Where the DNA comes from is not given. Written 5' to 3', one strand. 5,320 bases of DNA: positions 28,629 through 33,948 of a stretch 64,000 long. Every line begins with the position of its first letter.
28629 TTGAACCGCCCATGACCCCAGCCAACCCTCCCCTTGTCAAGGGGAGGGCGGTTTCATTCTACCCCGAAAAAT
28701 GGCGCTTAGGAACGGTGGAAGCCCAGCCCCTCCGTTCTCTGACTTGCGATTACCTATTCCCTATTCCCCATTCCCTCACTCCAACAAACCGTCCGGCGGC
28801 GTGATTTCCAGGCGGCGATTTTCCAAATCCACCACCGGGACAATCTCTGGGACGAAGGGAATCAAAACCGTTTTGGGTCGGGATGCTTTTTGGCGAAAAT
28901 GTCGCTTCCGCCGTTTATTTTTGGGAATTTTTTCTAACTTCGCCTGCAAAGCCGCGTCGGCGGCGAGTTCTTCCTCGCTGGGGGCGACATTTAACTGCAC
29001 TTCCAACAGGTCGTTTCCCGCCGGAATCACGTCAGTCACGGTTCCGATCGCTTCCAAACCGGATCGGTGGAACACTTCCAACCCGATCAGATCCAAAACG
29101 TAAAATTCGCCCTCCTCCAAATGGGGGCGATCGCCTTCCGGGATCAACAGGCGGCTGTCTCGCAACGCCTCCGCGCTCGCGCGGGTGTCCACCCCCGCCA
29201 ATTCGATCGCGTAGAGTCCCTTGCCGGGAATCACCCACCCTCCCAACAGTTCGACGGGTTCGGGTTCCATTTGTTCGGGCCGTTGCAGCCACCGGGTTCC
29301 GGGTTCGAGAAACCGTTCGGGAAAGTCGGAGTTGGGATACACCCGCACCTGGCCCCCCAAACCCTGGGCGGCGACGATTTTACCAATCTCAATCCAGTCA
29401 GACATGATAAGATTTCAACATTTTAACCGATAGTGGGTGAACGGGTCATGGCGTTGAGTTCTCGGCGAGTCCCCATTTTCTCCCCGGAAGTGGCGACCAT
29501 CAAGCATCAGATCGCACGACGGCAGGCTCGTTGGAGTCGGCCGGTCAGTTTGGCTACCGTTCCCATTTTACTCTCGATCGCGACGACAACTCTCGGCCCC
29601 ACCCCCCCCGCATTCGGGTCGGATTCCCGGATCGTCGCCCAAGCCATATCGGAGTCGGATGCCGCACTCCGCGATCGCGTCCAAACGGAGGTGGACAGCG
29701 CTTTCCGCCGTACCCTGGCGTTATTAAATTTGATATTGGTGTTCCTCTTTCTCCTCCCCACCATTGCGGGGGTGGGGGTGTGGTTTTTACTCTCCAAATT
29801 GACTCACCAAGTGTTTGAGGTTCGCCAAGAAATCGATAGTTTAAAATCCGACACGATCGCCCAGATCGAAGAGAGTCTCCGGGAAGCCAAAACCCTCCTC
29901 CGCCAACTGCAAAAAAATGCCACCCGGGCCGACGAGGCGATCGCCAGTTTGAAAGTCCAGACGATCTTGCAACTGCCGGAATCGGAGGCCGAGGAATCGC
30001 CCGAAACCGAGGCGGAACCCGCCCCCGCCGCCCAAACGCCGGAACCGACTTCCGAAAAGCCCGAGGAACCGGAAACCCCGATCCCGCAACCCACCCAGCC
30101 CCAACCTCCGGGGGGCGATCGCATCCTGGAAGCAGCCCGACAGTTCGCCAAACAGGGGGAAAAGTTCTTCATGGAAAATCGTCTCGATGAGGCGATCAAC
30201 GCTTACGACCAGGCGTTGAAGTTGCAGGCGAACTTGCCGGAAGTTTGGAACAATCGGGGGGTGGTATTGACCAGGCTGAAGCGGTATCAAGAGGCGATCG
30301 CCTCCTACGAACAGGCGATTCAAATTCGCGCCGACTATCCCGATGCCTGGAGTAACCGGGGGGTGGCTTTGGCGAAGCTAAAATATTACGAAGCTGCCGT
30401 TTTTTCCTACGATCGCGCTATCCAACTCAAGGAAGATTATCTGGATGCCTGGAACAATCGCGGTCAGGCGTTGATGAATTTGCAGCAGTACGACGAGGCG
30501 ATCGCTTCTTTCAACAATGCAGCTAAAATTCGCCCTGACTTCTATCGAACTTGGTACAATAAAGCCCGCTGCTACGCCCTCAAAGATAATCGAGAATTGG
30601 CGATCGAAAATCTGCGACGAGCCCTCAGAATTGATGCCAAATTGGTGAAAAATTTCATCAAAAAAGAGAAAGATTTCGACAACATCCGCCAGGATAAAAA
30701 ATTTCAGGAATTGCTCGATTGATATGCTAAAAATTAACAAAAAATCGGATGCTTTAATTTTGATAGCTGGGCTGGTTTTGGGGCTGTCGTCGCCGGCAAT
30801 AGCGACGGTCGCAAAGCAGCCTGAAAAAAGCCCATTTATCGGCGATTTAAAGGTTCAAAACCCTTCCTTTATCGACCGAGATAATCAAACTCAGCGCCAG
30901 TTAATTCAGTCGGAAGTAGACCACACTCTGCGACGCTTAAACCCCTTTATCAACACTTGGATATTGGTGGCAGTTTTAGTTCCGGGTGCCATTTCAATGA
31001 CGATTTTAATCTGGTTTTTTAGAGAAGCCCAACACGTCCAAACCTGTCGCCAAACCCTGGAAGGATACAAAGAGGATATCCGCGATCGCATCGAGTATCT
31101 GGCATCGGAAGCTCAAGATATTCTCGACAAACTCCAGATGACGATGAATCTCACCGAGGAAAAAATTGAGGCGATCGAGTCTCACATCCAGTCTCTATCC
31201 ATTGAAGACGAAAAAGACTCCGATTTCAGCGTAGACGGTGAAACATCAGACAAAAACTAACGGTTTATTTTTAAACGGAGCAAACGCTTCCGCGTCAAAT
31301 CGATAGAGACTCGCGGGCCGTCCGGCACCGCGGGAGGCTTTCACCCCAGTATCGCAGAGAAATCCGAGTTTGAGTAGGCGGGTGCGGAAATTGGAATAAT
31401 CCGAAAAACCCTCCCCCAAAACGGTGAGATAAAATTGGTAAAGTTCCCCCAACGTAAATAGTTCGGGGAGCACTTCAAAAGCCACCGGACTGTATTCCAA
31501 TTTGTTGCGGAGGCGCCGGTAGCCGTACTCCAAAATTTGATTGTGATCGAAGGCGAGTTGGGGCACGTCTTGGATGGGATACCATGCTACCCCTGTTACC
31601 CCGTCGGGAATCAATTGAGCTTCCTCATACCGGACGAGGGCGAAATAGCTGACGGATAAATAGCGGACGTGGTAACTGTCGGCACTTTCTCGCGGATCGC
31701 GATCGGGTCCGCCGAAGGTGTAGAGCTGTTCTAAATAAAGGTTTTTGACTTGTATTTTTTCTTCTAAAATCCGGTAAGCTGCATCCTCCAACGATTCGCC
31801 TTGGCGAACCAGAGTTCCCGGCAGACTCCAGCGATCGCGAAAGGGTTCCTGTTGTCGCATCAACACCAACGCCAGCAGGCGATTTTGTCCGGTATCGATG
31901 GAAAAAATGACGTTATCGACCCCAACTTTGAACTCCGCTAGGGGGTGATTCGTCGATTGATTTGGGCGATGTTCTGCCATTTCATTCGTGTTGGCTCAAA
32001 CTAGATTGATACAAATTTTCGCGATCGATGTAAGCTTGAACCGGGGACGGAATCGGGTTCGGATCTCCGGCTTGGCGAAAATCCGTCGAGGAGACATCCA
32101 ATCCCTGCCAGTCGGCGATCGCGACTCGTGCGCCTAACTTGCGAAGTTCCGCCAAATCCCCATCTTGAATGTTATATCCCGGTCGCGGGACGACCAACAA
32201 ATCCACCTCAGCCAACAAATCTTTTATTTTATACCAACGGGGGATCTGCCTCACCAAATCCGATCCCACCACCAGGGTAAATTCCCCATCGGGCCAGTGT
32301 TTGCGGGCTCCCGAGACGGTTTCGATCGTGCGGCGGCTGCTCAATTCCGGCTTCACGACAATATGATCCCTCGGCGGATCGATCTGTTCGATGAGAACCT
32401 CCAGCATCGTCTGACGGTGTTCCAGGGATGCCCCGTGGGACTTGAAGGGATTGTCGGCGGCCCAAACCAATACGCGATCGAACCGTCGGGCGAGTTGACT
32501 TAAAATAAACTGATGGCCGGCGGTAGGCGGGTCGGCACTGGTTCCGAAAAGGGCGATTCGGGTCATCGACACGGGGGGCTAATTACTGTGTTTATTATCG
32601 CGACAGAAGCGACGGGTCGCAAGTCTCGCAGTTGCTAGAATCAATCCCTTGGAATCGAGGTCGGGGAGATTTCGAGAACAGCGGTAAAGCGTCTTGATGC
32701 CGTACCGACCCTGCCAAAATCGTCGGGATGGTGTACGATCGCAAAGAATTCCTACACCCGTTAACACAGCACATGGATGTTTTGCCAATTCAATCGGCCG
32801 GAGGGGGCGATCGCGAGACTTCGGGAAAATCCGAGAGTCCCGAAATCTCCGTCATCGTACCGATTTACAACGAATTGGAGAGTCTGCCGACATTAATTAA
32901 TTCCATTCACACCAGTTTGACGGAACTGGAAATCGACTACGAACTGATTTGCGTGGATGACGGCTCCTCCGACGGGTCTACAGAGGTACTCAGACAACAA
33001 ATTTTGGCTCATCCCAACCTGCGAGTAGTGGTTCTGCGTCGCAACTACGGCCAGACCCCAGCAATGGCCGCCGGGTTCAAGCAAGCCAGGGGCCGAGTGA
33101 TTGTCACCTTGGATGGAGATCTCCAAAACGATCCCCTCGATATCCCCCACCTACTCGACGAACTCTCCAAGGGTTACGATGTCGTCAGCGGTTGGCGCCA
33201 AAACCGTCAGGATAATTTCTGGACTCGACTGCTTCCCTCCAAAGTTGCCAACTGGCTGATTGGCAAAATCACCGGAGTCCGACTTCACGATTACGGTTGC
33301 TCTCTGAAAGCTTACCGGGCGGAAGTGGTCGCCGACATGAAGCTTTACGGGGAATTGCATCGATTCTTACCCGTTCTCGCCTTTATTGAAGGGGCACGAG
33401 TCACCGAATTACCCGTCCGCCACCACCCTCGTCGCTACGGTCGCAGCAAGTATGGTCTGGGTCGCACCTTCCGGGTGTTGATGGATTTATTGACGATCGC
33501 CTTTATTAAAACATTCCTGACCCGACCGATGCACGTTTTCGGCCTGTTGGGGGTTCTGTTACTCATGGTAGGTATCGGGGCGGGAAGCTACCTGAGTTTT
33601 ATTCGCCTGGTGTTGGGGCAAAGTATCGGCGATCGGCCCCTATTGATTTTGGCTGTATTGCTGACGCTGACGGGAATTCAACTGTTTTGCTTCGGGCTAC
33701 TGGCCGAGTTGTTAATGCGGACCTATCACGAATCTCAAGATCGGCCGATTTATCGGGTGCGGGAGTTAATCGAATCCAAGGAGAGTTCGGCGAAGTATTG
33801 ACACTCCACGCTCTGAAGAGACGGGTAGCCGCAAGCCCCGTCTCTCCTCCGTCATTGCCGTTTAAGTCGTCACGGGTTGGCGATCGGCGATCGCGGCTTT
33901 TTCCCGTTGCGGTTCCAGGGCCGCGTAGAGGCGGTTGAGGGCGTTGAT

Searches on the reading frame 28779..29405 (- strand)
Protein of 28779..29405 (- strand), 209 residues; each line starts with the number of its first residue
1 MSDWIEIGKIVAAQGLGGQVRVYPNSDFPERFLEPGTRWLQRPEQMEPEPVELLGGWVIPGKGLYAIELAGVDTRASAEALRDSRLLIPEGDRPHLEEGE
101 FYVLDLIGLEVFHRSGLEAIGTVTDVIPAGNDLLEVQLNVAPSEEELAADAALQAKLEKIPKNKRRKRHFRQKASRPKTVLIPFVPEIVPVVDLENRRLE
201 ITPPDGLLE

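Call 56: search_protein_families(library=pfam, proteins=[window:28779-29405:-], max_evalue=0.000001)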
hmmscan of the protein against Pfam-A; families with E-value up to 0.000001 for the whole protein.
window:28779-29405:- (209 aa): 3 families
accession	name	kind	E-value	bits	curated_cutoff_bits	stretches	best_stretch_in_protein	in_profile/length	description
PF01782.24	RimM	-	1.3e-18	67.5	23.5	1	7-90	2-82/84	RimM N-terminal domain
PF24986.1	PRC_RimM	-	3.4e-11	43.1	27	1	105-207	3-69/69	RimM PRC barrel domain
PF05239.21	PRC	-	1e-10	41.9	21.2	1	98-207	1-77/78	PRC-barrel domain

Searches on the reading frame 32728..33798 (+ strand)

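Call 55: search_protein_families(library=ncbifam, proteins=[window:32728-33798:+], max_evalue=1e-8)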
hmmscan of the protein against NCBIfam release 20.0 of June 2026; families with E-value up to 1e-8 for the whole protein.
window:32728-33798:+ (357 aa): 12 families
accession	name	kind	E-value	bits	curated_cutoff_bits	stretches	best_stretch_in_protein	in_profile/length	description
NF007986.1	PRK10714.1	equivalog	7e-74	248.7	529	1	39-351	7-315/316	undecaprenyl-phosphate 4-deoxy-4-formamido-L-arabinose transferase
NF047588.1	GlcsyltransPgfSStrep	equivalog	4e-37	128.1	500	1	40-346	3-304/308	glycosyltransferase PgfS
TIGR04182.1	glyco_TIGR04182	equivalog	5.8e-24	85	325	1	39-336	1-289/293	S-layer glycoprotein N-glycosyltransferase AglJ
TIGR03937.1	PgaC_IcaA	equivalog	3.3e-16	59.2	422.3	1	31-148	38-152/407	poly-beta-1,6-N-acetyl-D-glucosamine synthase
NF041875.1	EPS_EpsD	equivalog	4.9e-14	52.5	370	1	40-136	1-94/325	exopolysaccharide biosynthesis glycosyltransferase EpsD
NF041391.1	DPhHxTase_Halo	equivalog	7.2e-14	51.3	375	1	47-234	4-185/213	dolichyl-phosphate hexose transferase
NF007482.0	PRK10073.1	equivalog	4.8e-13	48.8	423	1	35-137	3-101/334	glycosyltransferase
NF047683.1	TeichurnBiosyTuaG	equivalog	9.2e-12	45.1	400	1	36-133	4-98/252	teichuronic acid biosynthesis protein TuaG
TIGR04283.1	glyco_like_mftF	equivalog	9.8e-11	41.7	182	1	40-146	1-96/221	TIGR04283 family arsenosugar biosynthesis glycosyltransferase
TIGR03965.1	mycofact_glyco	equivalog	1.2e-10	40.9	280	1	31-147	67-180/467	mycofactocin biosynthesis glycosyltransferase MftF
NF058614.1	PPMAGASynPpgS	equivalog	7.2e-10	38.7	370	1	41-241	3-205/226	polyprenyl-phospho-N-acetylgalactosaminyl synthase PpgS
TIGR03111.1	glyc2_xrt_Gpos1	hypoth_equivalog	9.3e-10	37.9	363.95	1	34-133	45-143/439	TIGR03111 family XrtG-associated glycosyltransferase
